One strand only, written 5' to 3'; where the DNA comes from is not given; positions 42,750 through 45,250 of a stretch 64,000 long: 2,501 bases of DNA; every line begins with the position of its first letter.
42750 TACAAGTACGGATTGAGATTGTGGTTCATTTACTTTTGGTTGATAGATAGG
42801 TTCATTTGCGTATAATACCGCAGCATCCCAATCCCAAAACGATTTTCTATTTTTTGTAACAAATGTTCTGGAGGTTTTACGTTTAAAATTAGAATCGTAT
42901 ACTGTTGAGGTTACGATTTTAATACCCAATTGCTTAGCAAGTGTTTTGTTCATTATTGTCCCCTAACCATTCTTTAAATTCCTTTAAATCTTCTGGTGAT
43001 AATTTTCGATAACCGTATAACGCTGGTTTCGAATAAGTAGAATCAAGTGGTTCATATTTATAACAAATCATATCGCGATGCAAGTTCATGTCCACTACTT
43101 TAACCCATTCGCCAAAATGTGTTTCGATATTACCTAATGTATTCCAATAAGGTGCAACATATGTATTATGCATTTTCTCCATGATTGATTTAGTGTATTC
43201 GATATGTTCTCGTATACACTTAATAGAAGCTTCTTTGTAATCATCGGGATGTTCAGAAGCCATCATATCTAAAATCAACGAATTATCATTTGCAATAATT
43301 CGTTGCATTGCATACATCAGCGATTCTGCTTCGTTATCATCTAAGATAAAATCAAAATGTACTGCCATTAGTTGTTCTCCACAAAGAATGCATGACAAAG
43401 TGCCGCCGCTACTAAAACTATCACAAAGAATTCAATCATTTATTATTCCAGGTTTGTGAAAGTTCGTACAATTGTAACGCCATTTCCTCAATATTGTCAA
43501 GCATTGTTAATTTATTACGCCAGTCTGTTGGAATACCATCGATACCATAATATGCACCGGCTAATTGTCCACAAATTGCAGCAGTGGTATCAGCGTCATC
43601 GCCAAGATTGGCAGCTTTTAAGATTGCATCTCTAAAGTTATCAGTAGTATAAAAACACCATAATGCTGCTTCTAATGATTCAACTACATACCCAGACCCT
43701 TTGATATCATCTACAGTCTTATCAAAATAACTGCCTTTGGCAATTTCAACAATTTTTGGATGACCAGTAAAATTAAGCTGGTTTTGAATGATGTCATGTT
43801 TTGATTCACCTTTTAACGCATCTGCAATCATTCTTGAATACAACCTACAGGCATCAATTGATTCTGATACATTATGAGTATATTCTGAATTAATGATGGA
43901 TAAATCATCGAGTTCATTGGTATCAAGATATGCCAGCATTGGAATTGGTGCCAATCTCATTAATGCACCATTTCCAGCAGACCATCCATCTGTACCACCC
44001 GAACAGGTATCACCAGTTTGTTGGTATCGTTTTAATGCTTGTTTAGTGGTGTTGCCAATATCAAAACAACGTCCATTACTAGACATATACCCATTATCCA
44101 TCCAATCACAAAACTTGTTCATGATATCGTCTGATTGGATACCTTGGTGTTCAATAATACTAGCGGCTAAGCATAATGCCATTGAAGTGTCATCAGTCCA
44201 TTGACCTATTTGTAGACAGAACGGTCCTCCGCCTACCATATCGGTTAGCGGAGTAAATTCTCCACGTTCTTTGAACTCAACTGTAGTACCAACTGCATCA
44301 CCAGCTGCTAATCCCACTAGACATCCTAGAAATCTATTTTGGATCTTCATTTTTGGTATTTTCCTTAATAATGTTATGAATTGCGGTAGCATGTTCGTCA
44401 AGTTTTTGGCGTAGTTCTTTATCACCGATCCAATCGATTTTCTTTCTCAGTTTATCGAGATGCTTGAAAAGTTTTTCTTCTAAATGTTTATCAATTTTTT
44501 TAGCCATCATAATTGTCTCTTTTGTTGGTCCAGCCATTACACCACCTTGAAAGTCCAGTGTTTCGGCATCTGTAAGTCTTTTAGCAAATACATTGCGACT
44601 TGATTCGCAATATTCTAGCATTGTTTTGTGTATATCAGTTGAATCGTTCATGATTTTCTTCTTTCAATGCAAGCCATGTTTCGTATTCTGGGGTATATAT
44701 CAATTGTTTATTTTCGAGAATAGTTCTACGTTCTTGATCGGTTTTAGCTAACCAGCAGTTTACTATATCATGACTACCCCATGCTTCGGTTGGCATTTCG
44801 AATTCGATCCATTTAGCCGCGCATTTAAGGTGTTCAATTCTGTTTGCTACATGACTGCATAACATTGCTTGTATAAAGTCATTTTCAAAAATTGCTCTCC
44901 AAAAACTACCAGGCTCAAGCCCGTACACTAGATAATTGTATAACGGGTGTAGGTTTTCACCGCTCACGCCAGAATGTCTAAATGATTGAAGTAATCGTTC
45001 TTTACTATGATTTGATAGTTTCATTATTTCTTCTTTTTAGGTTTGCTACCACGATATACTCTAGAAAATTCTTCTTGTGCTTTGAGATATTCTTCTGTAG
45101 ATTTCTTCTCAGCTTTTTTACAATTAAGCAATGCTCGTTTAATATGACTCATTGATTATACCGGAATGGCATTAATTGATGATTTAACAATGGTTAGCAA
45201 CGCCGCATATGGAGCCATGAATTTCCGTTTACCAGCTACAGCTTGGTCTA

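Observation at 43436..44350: Phage-encoded ADP-ribosylglycohydrolase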

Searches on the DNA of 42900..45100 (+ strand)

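Call 6: search_dna_similar(query=window:42900-45100:+, collection=phages, mode=near, max_rows=25)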
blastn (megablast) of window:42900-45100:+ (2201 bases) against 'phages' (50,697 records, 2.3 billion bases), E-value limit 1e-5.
No match.
